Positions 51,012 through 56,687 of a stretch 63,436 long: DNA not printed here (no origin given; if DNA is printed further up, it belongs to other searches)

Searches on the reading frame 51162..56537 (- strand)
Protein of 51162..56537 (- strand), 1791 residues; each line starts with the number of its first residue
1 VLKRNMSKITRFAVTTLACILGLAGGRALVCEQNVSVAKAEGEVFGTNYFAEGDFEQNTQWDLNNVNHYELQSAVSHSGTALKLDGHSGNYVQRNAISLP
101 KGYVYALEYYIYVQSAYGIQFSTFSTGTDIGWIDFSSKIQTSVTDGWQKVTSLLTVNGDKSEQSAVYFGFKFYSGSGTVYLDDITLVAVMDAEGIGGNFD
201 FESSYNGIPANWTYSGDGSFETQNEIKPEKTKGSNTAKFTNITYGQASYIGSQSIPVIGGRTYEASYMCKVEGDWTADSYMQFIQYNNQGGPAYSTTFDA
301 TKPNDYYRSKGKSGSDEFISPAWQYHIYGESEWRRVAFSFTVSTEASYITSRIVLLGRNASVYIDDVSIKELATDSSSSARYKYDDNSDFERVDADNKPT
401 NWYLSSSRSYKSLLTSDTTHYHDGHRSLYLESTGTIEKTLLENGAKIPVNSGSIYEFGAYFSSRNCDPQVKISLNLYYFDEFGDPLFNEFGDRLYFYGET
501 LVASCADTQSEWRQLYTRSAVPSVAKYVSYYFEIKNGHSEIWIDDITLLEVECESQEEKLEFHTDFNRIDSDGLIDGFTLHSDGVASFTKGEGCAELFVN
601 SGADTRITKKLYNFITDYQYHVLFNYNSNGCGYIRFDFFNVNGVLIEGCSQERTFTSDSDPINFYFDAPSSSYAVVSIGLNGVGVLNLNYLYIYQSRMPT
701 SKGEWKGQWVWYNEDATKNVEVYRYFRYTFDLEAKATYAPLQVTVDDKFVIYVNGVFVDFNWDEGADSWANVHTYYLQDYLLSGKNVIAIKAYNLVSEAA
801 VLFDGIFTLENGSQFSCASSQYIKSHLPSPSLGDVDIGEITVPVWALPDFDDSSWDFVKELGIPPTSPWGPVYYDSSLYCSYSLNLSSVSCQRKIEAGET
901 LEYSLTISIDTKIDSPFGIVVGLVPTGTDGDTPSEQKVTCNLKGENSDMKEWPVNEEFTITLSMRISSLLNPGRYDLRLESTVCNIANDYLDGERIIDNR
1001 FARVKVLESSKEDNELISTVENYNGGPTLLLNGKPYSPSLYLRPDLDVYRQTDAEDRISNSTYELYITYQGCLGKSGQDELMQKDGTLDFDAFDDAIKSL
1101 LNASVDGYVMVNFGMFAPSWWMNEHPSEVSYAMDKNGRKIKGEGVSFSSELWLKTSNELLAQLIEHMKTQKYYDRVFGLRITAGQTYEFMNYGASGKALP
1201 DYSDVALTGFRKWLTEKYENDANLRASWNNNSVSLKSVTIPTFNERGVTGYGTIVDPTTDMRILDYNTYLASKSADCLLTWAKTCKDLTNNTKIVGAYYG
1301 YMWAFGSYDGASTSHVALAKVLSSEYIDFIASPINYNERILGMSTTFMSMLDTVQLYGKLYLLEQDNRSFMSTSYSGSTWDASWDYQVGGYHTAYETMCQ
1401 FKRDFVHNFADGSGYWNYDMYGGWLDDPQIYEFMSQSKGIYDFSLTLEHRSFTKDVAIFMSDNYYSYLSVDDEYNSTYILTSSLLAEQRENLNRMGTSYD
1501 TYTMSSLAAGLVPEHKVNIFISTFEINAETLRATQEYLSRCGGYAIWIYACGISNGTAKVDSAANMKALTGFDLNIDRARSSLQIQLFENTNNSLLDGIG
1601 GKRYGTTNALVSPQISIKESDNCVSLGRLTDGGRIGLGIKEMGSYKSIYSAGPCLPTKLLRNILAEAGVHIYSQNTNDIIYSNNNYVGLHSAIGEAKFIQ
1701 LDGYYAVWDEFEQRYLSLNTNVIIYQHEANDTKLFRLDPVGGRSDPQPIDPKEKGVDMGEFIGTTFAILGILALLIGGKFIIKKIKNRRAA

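Call 59: search_protein_families(library=pfam, proteins=[window:51162-56537:-], max_evalue=1)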
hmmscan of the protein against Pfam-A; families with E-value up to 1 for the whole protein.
window:51162-56537:- (1791 aa): 2 families
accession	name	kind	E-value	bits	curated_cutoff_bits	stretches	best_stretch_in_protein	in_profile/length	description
PF02449.21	Glyco_hydro_42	-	1.2e-07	31.9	21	1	1084-1301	40-240/376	Beta-galactosidase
PF00629.30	MAM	-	0.14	12.4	26.4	0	501-554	104-158/158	MAM domain, meprin/A5/mu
